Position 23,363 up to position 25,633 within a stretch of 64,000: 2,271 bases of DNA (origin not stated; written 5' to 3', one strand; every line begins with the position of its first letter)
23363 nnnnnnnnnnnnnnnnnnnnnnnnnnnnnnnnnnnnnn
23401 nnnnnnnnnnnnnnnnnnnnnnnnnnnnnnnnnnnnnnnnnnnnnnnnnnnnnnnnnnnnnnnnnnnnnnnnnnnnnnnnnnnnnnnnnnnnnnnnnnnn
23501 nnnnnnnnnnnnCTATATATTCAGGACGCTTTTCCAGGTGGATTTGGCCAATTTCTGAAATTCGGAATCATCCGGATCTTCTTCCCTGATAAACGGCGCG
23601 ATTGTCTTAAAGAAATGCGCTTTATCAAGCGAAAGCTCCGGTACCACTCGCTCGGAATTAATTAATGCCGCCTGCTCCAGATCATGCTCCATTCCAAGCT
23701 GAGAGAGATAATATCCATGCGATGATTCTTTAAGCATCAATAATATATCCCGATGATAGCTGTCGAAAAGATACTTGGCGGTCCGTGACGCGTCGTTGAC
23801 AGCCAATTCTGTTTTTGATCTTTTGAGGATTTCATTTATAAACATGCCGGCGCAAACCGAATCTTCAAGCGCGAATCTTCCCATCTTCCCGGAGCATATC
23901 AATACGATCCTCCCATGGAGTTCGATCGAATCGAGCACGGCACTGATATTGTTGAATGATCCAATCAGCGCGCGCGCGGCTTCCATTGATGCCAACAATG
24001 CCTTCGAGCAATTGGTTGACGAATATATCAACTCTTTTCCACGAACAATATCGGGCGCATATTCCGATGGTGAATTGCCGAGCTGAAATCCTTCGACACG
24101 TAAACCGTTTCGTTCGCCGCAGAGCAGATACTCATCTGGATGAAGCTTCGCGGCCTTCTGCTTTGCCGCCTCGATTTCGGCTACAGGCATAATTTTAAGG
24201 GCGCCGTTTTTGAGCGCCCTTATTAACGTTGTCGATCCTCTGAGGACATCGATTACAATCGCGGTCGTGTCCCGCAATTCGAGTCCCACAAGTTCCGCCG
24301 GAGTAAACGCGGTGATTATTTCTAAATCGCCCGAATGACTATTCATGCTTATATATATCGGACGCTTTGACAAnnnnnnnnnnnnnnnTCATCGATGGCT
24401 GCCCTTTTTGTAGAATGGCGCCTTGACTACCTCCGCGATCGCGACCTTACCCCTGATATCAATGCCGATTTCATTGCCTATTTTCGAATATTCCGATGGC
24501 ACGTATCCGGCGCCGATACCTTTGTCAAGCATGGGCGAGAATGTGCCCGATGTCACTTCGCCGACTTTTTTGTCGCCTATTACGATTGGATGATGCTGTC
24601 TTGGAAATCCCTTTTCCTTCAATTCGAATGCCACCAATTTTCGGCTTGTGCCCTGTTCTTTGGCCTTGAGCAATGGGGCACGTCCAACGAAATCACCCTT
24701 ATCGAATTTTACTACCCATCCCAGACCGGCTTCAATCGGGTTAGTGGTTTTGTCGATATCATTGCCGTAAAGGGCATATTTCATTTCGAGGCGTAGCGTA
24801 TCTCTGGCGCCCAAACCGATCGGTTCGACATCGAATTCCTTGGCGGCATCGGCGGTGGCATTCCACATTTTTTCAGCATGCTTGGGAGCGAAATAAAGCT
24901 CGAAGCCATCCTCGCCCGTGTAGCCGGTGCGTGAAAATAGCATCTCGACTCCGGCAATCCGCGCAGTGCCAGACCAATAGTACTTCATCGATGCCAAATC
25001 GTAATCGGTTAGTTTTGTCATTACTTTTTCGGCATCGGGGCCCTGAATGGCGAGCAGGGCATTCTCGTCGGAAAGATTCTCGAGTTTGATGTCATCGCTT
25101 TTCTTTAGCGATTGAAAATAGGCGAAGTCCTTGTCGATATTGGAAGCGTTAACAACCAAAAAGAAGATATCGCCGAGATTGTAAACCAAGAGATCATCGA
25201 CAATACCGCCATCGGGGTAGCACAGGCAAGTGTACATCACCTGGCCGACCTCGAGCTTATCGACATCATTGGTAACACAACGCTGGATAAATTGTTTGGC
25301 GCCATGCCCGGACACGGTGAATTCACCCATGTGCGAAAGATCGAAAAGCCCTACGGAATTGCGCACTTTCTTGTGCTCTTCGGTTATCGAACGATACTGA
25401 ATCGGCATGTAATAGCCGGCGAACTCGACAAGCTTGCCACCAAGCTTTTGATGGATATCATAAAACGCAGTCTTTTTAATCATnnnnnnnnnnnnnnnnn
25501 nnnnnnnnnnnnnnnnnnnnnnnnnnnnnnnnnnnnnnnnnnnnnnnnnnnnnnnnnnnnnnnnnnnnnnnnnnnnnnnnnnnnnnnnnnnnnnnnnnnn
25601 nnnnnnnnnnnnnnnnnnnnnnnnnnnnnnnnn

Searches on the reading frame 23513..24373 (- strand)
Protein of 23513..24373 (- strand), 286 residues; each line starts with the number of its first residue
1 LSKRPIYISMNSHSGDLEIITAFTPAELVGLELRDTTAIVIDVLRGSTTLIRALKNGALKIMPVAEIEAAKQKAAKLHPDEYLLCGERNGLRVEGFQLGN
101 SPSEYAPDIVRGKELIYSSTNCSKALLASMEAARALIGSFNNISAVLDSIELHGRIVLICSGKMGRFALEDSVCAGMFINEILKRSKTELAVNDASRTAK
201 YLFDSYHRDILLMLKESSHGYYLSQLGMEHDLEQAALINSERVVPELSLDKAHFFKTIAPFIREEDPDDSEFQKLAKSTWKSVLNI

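Call 57: search_protein_families(library=pfam, proteins=[window:23513-24373:-])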
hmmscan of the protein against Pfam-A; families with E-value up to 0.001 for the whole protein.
window:23513-24373:- (286 aa): 1 family
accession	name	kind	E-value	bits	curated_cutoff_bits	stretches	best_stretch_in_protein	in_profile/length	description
PF04029.19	2-ph_phosp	-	2.3e-64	217.1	26.4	1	24-247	3-223/226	2-phosphosulpholactate phosphatase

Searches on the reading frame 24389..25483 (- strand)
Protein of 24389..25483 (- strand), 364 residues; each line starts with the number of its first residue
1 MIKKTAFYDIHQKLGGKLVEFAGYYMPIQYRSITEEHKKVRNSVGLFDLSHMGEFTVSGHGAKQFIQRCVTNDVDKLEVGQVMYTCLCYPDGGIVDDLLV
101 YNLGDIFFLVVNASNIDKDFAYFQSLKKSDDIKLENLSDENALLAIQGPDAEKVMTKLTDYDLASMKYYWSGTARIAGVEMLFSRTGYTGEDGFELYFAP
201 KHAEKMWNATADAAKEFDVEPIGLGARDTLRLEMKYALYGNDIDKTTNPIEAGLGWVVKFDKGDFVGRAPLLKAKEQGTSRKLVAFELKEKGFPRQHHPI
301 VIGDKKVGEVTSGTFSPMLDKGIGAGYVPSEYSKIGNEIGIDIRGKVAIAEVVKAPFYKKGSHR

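Call 57: search_protein_families(library=pfam, proteins=[window:24389-25483:-])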
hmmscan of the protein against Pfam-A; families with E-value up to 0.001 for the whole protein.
window:24389-25483:- (364 aa): 2 families
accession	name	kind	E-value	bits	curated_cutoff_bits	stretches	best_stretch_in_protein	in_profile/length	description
PF01571.26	GCV_T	-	3e-91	305.6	25.6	1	7-257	1-255/255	Aminomethyltransferase folate-binding domain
PF08669.17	GCV_T_C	-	7.8e-25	87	25.9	1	281-359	1-80/80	Glycine cleavage T-protein C-terminal barrel domain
